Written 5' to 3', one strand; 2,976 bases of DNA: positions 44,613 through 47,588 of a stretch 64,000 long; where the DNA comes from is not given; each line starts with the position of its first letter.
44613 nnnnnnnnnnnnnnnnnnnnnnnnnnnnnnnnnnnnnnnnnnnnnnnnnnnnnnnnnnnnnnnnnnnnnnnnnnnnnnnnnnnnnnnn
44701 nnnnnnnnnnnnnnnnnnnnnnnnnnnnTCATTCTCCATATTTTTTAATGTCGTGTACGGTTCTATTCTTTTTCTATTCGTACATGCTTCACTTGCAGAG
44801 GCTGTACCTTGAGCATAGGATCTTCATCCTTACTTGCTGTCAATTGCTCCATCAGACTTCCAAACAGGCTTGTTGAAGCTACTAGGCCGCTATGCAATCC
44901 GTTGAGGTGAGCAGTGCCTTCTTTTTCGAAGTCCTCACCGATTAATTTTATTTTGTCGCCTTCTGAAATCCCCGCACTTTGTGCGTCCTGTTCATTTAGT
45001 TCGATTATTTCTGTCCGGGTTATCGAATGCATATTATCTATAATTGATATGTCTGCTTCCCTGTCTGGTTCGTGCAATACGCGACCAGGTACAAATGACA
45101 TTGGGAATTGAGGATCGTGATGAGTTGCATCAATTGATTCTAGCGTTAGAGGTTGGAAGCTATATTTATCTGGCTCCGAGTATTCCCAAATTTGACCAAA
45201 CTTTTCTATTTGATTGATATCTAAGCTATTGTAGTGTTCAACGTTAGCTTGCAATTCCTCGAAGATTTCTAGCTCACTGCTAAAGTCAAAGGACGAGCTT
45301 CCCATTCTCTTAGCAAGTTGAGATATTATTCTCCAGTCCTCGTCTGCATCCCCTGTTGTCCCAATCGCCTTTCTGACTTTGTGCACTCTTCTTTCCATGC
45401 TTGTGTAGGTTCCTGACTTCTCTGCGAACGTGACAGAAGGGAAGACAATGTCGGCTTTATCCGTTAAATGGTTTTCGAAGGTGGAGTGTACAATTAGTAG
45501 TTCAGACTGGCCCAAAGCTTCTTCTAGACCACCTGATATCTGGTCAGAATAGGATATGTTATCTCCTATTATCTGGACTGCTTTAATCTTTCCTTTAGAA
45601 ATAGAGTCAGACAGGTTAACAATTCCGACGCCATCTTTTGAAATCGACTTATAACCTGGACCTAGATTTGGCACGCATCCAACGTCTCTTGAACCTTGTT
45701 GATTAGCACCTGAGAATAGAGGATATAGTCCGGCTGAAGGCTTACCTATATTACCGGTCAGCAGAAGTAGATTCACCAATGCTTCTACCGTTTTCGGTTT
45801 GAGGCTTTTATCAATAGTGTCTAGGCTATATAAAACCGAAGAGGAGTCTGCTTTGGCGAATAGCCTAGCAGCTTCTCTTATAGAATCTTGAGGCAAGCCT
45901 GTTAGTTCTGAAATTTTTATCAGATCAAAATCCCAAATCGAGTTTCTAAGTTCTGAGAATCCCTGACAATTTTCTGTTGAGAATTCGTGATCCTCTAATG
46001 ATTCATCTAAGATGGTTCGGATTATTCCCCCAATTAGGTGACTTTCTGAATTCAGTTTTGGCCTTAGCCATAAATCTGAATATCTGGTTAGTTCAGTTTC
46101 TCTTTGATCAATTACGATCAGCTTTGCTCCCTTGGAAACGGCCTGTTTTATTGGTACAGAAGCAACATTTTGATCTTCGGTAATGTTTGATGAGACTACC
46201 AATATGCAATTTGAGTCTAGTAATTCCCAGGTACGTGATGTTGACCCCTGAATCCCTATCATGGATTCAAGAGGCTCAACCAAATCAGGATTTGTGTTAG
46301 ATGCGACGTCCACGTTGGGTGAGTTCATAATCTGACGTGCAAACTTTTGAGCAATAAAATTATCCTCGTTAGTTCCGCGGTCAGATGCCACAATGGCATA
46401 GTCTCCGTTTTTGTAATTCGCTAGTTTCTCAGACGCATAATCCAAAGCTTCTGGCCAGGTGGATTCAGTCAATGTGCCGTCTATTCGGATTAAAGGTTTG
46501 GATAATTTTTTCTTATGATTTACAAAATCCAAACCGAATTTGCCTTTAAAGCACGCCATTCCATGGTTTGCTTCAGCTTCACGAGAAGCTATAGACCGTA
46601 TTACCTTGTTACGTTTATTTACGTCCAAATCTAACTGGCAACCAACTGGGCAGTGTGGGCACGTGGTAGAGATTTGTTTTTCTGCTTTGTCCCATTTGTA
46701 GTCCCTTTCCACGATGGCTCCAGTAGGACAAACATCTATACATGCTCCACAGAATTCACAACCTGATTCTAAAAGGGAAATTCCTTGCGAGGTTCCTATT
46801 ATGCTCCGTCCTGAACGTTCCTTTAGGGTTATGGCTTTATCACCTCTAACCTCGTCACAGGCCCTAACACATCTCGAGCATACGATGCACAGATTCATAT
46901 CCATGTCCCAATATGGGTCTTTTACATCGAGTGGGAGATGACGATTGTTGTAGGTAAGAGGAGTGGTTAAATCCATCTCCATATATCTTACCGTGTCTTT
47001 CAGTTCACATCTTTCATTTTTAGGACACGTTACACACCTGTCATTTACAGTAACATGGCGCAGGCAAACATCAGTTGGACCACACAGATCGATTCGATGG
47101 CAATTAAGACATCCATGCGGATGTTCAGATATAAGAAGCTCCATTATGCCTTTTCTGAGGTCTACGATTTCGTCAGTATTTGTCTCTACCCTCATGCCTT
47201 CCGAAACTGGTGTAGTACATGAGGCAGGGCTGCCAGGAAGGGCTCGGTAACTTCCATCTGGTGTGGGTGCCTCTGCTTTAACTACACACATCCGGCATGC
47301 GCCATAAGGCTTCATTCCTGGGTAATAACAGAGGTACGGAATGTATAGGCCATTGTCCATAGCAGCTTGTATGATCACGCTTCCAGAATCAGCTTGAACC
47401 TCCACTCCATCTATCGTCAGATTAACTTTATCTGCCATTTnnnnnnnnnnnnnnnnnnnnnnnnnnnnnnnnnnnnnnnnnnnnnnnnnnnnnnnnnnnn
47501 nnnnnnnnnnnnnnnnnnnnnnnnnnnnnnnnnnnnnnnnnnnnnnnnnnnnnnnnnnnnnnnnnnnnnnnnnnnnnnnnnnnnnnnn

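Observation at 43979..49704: Stand-alone NuoE-F-G-like module with a silent FDH-fold subunit and a dedicated FNR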

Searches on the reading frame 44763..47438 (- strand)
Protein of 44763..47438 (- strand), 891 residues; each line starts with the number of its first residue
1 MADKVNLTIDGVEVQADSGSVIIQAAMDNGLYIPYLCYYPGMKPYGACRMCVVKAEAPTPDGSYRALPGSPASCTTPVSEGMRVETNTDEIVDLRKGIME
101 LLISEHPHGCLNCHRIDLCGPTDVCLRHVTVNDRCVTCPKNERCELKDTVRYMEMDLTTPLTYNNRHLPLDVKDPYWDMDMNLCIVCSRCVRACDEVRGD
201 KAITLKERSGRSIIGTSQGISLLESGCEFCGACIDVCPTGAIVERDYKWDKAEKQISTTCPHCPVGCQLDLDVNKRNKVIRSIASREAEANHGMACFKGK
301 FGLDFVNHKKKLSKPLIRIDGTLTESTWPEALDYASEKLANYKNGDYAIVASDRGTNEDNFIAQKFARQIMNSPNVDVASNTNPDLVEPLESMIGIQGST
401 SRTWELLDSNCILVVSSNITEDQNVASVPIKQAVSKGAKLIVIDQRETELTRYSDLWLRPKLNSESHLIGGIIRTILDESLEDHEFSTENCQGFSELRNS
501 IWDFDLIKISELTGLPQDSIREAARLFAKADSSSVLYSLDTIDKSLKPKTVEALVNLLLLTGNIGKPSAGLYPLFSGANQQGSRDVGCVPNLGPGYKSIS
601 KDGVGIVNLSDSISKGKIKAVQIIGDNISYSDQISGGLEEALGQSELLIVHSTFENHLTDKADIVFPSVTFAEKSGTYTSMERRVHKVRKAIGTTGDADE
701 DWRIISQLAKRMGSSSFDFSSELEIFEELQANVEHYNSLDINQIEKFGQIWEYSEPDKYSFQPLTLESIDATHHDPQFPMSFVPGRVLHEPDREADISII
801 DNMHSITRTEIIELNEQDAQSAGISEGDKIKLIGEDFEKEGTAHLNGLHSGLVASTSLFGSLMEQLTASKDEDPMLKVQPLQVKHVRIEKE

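Call 3: search_protein_families(library=pfam, proteins=[window:44763-47438:-])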
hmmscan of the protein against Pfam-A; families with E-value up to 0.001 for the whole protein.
window:44763-47438:- (891 aa): 10 families
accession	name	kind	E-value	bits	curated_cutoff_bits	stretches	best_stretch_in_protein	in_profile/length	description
PF00384.28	Molybdopterin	-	2e-41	142.6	24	1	312-711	2-353/353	Molybdopterin oxidoreductase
PF13510.11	Fer2_4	-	6.9e-19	68.1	22.8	1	3-88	2-81/82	2Fe-2S iron-sulfur cluster binding domain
PF04879.21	Molybdop_Fe4S4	-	6.5e-12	45.7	22.7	1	254-308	2-55/55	Molybdopterin oxidoreductase Fe4S4 domain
PF22117.2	Fer4_Nqo3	-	1.3e-10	41.7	27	1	177-242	4-66/67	NADH-quinone oxidoreductase subunit 3, ferredoxin-like domain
PF12838.12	Fer4_7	-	2e-08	35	27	1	184-241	2-52/52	4Fe-4S dicluster domain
PF10588.14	NADH-G_4Fe-4S_3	-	1.2e-06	28.4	27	1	95-115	1-21/40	NADH-ubiquinone oxidoreductase-G iron-sulfur binding region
PF00037.32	Fer4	-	7.2e-06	26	21.1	1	225-242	6-23/24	4Fe-4S binding domain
PF14697.11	Fer4_21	-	4.7e-05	23.9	35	1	180-242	4-57/59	4Fe-4S dicluster domain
PF13484.11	Fer4_16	-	6.1e-05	24.2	30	1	227-255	2-30/66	4Fe-4S double cluster binding domain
PF13187.11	Fer4_9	-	0.00013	22.4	27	1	184-242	2-52/52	4Fe-4S dicluster domain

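Call 4: search_protein_families(library=ncbifam, proteins=[window:44763-47438:-])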
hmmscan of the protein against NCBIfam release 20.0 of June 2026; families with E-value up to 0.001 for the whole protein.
window:44763-47438:- (891 aa): 35 families (the best 25 are shown)
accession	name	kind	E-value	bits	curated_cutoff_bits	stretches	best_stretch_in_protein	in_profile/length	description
TIGR01591.1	Fdh-alpha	equivalog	2.3e-118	396.1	666.25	1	258-833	1-616/672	formate dehydrogenase subunit alpha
TIGR01973.1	NuoG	equivalog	3.8e-90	303.4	470.05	2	135-708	95-606/606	NADH-quinone oxidoreductase subunit NuoG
NF047855.1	AssmNtatRedNasC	equivalog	3.4e-73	247.1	1100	1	250-732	15-525/708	assimilatory nitrate reductase catalytic subunit NasC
NF005895.0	PRK07860.1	equivalog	6.1e-71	239.5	802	3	179-436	160-417/811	NADH-quinone oxidoreductase subunit G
NF040763.1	FeFe_hydrog_A6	exception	4.8e-52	177.1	765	2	5-124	1-111/571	NADH-dependent [FeFe] hydrogenase, group A6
NF005745.0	PRK07569.1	equivalog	4.3e-45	153.9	333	2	5-123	4-113/238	bidirectional hydrogenase complex protein HoxU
NF006305.0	PRK08493.1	equivalog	1.2e-43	149.3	591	2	134-486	95-448/819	NADH-quinone oxidoreductase subunit G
NF041323.1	Nitr_red_NasA_Halo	equivalog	1.7e-37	129.4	1000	1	263-732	3-492/673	assimilatory nitrate reductase NasA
TIGR01701.1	Fdhalpha-like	subfamily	4.8e-36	124.2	582.15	1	311-734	99-572/744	FdhF/YdeP family oxidoreductase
NF040762.1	Hydr_FeFe_Clost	exception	2.6e-31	108.9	900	2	134-247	96-209/572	ferredoxin hydrogenase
TIGR01553.1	formate-DH-alph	equivalog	5.1e-28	97.3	814.2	2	229-488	20-301/1009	formate dehydrogenase-N subunit alpha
NF012032.0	PRK15488.1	equivalog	1.6e-25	89.3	694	1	227-536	16-326/759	thiosulfate reductase PhsA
TIGR01706.1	NAPA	equivalog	4.3e-23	81.5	930.55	2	244-378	37-175/830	periplasmic nitrate reductase subunit alpha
NF010055.0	PRK13532.1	equivalog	5e-23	81.3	904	2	244-379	37-176/830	nitrate reductase catalytic subunit NapA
NF041513.1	formate_DH_Act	exception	7.5e-23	80.3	1400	2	250-487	37-291/1067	formate dehydrogenase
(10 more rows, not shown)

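Call 5: search_solved_structures(query=window:44763-47438:-, show_alignments=3)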
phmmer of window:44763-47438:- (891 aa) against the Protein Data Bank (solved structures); distinct sequences matched with E-value up to 0.001: 108 (the best 60 are shown).
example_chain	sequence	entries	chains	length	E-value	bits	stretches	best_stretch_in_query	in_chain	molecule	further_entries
6tg9_A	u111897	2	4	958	2.5e-119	403.1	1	5-835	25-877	Formate dehydrogenase subunit alpha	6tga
9wxb_B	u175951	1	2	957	1.3e-118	400.8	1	5-835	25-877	Formate dehydrogenase alpha subunit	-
7vw6_A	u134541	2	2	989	4.1e-91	309.8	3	170-604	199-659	Formate dehydrogenase | Tungsten-containing formate dehydrogenase alpha subunit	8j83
7e5z_A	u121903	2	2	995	4.2e-91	309.8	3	170-604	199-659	Formate dehydrogenase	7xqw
8rqz_C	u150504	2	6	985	6.6e-89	302.5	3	250-748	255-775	Probable oxidoreductase YjgC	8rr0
9gzq_A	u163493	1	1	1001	7.2e-89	302.4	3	250-748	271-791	Probable oxidoreductase YjgC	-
7qv7_S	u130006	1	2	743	4.8e-87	296.3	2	252-602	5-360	Hydrogen dependent carbon dioxide reductase subunit FdhF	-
9t1s_L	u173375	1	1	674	1e-86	295.3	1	256-890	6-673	formate dehydrogenase (coenzyme F420)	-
7bkb_D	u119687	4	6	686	5.5e-70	239.9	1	253-889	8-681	Formate dehydrogenase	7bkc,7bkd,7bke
9bov_A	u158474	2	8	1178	1.3e-68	235.4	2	133-694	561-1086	Molybdopterin oxidoreductase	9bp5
1aa6_A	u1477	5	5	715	2.6e-68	234.3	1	254-732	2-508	FORMATE DEHYDROGENASE H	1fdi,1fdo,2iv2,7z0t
8oh5_C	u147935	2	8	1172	2.1e-59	204.9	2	133-718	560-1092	Formate dehydrogenase-O, major subunit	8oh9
7t2r_A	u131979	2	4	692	2.2e-51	178.4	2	132-379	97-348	NiFe hydrogenase subunit A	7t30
8e9g_G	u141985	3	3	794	6.4e-46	160.3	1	3-439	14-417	NADH-quinone oxidoreductase subunit G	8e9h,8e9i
7q5y_A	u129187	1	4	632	2.1e-45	158.6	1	1-314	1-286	NADH dehydrogenase I chain G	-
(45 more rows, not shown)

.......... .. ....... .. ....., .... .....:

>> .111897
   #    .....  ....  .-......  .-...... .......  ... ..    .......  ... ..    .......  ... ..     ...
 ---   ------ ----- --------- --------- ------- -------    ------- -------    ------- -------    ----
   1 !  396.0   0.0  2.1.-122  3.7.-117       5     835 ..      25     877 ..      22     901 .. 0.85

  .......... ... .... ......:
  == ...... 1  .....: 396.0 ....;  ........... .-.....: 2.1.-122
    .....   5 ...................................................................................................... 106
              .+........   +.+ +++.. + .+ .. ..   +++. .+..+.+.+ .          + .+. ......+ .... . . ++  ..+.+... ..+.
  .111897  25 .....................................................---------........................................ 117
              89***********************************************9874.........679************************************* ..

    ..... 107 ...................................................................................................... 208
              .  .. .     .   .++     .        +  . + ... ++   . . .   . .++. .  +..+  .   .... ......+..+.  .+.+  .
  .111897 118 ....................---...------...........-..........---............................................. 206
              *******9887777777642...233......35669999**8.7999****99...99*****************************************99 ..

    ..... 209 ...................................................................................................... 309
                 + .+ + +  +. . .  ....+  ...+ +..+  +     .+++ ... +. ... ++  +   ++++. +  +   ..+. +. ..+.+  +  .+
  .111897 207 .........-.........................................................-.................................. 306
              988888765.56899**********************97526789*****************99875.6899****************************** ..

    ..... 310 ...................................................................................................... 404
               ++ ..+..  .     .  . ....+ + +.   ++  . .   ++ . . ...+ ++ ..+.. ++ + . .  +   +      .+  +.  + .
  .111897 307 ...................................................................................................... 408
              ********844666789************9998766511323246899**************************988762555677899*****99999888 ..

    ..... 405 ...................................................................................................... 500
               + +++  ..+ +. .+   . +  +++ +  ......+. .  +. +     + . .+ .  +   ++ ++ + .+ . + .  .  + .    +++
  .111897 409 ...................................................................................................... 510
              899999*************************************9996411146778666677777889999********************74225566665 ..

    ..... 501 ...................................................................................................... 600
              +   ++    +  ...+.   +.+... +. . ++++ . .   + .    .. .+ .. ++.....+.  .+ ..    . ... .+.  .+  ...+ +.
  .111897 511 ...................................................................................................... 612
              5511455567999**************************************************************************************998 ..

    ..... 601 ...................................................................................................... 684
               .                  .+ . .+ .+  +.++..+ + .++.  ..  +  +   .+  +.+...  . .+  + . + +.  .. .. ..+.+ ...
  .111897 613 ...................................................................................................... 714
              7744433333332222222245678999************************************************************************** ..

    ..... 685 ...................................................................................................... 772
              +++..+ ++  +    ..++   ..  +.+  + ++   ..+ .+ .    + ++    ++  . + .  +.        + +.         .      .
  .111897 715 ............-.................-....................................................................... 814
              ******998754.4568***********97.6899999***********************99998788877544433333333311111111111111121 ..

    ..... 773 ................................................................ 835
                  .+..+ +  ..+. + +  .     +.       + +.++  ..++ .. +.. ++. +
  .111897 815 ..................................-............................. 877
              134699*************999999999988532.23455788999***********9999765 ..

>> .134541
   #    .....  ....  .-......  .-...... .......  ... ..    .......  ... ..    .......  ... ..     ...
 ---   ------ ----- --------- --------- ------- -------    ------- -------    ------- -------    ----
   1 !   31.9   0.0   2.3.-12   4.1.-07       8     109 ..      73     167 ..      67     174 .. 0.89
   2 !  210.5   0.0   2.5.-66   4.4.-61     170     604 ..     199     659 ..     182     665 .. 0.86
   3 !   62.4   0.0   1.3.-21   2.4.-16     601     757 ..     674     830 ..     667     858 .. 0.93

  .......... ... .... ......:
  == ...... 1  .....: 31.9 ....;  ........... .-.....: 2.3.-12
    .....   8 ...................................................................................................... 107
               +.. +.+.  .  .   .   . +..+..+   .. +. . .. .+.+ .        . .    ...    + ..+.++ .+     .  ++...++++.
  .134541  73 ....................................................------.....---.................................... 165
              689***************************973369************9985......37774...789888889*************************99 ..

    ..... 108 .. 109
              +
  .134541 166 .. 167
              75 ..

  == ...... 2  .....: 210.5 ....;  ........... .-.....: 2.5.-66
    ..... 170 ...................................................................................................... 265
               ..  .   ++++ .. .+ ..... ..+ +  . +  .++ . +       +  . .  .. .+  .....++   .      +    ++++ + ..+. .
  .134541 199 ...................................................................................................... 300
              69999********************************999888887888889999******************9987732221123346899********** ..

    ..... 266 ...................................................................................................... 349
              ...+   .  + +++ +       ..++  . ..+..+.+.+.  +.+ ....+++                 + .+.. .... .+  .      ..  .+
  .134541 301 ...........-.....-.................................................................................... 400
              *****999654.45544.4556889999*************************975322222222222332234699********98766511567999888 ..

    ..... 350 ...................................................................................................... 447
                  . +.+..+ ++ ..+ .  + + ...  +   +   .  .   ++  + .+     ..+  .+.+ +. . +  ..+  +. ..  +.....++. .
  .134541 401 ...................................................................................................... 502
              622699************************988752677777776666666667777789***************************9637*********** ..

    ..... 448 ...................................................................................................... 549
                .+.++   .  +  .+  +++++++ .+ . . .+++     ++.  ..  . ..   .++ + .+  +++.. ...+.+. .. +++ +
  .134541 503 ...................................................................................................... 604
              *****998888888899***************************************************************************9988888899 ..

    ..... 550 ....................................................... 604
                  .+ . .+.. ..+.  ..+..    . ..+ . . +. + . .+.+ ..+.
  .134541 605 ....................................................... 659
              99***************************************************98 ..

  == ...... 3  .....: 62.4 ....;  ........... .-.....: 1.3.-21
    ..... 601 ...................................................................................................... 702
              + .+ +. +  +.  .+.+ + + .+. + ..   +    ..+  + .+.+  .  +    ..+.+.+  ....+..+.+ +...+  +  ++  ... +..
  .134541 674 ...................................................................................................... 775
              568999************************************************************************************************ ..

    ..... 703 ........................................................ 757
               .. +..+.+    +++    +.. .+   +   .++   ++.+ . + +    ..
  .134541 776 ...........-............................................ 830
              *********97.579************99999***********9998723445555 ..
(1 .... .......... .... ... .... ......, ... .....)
